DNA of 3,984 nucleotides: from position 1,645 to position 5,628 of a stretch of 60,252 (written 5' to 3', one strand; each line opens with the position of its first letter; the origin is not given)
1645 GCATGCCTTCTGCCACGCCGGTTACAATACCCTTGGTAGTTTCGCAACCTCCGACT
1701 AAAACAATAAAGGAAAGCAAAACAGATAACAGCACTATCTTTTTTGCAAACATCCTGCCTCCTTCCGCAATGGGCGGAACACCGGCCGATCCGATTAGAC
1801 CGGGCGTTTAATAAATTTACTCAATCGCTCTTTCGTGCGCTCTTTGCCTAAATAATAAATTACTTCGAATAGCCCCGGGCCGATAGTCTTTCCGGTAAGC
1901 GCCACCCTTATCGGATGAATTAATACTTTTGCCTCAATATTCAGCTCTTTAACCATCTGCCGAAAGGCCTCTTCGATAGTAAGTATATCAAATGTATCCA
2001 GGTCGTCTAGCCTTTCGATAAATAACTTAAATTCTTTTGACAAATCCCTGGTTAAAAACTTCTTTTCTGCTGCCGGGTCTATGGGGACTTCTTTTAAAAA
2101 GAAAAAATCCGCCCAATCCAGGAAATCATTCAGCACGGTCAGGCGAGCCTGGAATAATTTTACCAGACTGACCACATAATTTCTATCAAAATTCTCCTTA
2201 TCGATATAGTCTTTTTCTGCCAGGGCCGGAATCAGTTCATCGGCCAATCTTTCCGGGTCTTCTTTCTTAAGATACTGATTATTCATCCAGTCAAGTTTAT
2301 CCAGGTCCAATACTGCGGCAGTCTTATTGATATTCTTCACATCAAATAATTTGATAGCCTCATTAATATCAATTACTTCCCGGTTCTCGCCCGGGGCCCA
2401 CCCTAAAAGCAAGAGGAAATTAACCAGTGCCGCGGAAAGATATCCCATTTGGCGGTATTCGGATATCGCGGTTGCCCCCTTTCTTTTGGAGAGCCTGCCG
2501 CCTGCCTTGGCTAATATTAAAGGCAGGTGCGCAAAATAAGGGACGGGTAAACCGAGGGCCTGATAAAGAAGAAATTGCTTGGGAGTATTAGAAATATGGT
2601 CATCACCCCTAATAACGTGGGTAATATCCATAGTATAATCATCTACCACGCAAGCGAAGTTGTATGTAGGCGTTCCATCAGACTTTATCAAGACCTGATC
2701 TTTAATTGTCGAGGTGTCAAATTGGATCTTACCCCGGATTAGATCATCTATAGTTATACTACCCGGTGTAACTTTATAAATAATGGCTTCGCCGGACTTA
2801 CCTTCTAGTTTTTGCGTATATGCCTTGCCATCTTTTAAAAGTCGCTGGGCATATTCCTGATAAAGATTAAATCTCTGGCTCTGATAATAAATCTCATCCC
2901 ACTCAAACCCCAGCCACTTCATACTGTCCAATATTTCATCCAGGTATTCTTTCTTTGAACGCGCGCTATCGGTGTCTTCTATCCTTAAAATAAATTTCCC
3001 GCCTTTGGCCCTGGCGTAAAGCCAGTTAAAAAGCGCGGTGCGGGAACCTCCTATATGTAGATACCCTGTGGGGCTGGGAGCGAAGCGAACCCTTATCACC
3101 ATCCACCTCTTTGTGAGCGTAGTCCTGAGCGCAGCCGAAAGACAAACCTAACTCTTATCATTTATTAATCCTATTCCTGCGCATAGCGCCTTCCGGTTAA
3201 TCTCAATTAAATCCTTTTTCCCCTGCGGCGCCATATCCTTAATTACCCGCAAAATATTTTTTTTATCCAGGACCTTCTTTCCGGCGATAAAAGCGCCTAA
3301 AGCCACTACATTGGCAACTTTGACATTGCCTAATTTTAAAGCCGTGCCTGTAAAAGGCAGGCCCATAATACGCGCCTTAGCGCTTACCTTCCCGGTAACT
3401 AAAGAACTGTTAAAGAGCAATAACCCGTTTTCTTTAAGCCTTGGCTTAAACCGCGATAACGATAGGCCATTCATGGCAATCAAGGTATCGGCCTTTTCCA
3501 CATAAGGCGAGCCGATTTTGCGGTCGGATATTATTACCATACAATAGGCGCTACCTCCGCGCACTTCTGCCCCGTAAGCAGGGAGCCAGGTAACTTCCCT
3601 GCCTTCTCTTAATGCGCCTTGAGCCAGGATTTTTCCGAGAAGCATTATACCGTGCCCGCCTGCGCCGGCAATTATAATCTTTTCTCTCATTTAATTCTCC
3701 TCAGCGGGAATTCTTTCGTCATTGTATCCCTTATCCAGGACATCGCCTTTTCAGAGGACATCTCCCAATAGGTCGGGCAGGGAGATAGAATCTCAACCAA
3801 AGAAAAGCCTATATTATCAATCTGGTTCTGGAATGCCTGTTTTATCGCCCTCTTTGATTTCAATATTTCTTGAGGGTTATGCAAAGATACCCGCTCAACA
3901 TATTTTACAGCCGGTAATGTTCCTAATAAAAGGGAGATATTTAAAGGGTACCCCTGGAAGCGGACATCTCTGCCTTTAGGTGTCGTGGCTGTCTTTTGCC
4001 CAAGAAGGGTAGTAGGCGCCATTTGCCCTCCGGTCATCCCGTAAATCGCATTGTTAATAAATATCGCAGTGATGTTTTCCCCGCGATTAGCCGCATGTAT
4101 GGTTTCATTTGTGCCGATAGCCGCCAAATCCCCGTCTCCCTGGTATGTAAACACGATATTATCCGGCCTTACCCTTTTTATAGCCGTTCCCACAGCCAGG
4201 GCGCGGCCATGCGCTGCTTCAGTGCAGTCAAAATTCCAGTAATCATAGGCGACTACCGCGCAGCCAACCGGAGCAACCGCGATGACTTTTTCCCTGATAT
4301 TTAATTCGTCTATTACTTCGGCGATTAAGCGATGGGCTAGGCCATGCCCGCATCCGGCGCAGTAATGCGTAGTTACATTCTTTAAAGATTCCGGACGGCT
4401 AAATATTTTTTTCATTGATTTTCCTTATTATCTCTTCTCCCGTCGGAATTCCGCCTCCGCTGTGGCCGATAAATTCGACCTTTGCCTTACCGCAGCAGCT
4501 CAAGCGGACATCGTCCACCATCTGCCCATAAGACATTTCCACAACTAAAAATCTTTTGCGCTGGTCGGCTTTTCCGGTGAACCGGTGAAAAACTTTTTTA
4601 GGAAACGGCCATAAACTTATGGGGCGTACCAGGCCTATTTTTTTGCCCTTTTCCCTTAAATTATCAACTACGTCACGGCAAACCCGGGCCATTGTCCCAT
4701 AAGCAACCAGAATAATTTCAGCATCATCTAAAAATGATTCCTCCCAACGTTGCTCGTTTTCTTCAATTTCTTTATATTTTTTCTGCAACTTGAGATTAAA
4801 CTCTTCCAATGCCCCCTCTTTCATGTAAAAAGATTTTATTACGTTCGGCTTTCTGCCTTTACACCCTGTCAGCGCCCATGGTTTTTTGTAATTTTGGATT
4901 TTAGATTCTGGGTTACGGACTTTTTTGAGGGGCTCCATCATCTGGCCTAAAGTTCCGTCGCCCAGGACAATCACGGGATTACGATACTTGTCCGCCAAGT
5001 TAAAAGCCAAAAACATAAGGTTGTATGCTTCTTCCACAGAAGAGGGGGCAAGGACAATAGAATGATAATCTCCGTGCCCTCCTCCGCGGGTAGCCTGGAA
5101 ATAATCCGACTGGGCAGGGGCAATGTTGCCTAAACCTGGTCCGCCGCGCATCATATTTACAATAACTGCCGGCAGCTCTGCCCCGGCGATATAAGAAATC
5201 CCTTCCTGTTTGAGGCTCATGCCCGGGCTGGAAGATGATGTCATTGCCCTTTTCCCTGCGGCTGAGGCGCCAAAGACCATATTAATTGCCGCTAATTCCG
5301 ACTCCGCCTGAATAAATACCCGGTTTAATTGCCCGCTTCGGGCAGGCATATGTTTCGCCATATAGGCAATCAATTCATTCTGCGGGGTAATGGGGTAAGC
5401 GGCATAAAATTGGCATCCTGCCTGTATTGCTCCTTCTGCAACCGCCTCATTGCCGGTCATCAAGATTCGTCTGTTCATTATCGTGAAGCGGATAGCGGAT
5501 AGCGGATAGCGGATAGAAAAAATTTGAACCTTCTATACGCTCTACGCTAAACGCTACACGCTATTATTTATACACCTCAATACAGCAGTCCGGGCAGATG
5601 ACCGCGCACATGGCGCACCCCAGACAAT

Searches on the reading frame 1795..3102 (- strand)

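Call 67: search_protein_families(library=pfam, proteins=[window:1795-3102:-], max_evalue=0.00001)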
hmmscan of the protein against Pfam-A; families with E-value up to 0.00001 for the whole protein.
window:1795-3102:- (435 aa): 2 families
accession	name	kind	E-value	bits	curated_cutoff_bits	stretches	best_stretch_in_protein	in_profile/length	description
PF00749.27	tRNA-synt_1c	-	2.1e-92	309.8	23.4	2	113-272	153-314/314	tRNA synthetases class I (E and Q), catalytic domain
PF19269.4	Anticodon_2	-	5.5e-30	105.1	23.6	1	286-431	2-141/141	Anticodon binding domain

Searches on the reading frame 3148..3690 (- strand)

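Call 67: search_protein_families(library=pfam, proteins=[window:3148-3690:-], max_evalue=0.00001)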
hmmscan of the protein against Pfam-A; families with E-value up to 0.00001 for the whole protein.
window:3148-3690:- (180 aa): 1 family
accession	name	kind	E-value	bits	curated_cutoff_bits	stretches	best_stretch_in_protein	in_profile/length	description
PF01558.24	POR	-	4.6e-36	125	27.4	1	11-173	1-172/173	Pyruvate ferredoxin/flavodoxin oxidoreductase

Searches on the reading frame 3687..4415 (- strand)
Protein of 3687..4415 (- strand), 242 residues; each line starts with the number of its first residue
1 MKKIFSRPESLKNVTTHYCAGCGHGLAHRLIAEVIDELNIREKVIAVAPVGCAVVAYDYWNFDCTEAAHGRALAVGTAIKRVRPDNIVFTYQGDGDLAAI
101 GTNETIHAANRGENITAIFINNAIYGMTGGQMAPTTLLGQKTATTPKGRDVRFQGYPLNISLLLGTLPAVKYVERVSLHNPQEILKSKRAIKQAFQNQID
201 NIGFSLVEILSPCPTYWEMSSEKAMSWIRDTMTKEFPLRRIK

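Call 67: search_protein_families(library=pfam, proteins=[window:3687-4415:-], max_evalue=0.00001)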
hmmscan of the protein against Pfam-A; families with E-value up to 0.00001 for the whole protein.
window:3687-4415:- (242 aa): 1 family
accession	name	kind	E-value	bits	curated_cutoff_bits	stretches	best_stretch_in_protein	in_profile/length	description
PF02775.26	TPP_enzyme_C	-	4.5e-19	69.2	21.9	1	63-208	24-150/151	Thiamine pyrophosphate enzyme, C-terminal TPP binding domain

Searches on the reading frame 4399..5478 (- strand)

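Call 43: search_protein_families(library=pfam, proteins=[window:4399-5478:-], max_evalue=0.00001)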
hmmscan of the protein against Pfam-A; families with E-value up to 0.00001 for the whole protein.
window:4399-5478:- (359 aa): 3 families
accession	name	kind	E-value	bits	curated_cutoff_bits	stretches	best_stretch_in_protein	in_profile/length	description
PF01855.24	POR_N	-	5.7e-53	180.5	27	1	15-234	1-214/231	Pyruvate flavodoxin/ferredoxin oxidoreductase, thiamine diP-bdg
PF17147.9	PFOR_II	-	2.8e-22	79.4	27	1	253-350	1-102/102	Pyruvate:ferredoxin oxidoreductase core domain II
PF02780.25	Transketolase_C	-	2.2e-06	28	25.9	1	253-302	10-59/124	Transketolase, C-terminal domain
